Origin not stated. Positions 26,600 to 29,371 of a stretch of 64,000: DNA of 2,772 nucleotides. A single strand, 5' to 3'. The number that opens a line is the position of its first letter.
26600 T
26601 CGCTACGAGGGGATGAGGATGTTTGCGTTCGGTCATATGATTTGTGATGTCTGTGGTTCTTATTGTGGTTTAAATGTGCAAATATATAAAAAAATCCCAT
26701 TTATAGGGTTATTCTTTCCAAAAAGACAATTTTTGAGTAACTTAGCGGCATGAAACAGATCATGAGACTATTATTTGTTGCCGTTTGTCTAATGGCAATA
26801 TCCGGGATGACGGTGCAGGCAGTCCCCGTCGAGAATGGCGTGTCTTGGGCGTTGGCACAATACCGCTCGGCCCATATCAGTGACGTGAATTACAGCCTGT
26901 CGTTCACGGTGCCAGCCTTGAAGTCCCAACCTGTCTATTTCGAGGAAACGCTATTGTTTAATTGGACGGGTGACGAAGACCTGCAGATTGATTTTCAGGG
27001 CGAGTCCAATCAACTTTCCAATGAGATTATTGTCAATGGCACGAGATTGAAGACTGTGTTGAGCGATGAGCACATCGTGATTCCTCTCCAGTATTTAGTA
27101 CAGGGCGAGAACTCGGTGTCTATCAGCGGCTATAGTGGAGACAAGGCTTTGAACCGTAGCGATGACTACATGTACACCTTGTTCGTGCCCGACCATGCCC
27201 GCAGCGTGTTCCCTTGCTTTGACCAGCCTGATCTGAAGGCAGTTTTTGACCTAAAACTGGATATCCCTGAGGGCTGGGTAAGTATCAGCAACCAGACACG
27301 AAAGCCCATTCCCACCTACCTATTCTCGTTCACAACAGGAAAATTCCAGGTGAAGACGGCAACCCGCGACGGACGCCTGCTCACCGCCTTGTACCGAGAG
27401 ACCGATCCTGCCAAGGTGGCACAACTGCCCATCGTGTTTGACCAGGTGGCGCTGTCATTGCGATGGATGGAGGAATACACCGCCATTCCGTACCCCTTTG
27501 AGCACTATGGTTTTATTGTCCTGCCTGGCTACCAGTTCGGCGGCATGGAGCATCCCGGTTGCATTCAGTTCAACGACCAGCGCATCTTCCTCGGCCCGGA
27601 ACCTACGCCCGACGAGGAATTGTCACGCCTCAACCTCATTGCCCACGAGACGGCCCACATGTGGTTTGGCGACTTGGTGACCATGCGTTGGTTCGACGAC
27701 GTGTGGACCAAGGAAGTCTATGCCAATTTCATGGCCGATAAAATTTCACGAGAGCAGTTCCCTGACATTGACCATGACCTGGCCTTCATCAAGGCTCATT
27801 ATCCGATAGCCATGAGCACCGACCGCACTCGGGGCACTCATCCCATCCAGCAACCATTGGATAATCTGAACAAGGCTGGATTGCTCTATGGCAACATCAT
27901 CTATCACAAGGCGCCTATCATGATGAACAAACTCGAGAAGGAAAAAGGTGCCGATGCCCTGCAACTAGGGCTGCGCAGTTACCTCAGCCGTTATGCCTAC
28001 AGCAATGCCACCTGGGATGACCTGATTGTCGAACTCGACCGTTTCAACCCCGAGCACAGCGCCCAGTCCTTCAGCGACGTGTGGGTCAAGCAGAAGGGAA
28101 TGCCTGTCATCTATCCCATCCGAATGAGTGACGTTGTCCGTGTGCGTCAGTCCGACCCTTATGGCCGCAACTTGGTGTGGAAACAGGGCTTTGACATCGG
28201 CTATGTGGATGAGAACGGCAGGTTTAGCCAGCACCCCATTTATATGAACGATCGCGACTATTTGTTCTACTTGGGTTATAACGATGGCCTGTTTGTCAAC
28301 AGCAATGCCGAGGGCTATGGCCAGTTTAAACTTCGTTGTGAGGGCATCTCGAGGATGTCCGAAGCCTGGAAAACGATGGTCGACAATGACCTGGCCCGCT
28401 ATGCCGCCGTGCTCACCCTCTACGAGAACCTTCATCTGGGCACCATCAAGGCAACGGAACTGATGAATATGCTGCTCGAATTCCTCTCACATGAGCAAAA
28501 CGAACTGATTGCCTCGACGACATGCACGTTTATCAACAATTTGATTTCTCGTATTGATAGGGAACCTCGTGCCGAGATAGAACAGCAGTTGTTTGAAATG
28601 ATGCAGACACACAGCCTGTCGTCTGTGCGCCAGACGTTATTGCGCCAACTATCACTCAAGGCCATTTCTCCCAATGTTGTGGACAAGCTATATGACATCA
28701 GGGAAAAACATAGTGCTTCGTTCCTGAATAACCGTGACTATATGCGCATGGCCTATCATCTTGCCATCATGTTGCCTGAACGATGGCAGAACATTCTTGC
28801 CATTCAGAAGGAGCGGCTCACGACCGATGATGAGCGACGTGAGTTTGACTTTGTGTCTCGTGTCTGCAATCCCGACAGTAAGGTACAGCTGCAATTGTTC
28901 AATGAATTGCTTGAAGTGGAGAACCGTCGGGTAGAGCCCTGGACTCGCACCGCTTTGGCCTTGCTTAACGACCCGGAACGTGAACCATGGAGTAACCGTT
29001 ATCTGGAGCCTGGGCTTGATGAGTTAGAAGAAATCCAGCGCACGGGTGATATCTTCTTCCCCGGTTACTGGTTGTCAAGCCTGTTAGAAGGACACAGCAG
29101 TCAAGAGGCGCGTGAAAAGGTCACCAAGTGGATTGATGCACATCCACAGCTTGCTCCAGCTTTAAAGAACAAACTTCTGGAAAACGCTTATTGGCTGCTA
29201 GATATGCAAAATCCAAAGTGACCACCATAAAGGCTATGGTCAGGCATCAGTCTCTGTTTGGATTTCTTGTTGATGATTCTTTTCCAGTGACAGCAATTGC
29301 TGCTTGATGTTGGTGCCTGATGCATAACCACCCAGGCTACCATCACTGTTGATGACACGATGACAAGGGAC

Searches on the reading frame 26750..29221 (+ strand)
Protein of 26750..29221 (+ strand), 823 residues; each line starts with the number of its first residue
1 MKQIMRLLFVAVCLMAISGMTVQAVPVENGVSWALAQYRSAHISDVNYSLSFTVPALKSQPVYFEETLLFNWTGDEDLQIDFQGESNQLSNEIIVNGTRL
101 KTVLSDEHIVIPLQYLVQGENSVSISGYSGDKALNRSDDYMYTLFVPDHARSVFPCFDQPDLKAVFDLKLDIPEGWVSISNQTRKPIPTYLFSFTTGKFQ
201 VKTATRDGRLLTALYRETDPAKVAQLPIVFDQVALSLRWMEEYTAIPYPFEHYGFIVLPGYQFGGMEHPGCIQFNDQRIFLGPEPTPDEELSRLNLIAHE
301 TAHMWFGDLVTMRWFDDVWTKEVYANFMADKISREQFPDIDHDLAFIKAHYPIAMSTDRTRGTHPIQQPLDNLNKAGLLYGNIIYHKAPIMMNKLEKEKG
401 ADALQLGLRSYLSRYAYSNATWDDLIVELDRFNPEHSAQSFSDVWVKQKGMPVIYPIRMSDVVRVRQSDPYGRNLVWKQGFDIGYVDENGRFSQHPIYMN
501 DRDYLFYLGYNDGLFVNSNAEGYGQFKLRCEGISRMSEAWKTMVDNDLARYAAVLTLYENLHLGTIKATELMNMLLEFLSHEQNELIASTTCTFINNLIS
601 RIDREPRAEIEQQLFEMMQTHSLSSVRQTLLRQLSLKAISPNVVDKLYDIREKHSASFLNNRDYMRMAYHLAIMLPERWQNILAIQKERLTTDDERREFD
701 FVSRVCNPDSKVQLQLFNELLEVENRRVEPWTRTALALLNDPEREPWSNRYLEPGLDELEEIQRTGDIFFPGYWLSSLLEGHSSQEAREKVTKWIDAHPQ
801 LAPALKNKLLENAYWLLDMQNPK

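Call 47: search_protein_families(library=ncbifam, proteins=[window:26750-29221:+], max_evalue=0.00001)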
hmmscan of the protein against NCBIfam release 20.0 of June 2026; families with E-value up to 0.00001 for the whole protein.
window:26750-29221:+ (823 aa): 3 families
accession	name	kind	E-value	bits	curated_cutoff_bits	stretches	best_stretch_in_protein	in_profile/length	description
TIGR02412.1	pepN_strep_liv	equivalog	4.8e-74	250.1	591.2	1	36-812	7-819/832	aminopeptidase N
TIGR02411.1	leuko_A4_hydro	equivalog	6e-25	88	761.7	1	136-456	121-449/600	leukotriene-A(4) hydrolase/aminopeptidase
TIGR02414.1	pepN_proteo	equivalog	1.8e-16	59.5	718.2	1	186-454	175-442/868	aminopeptidase N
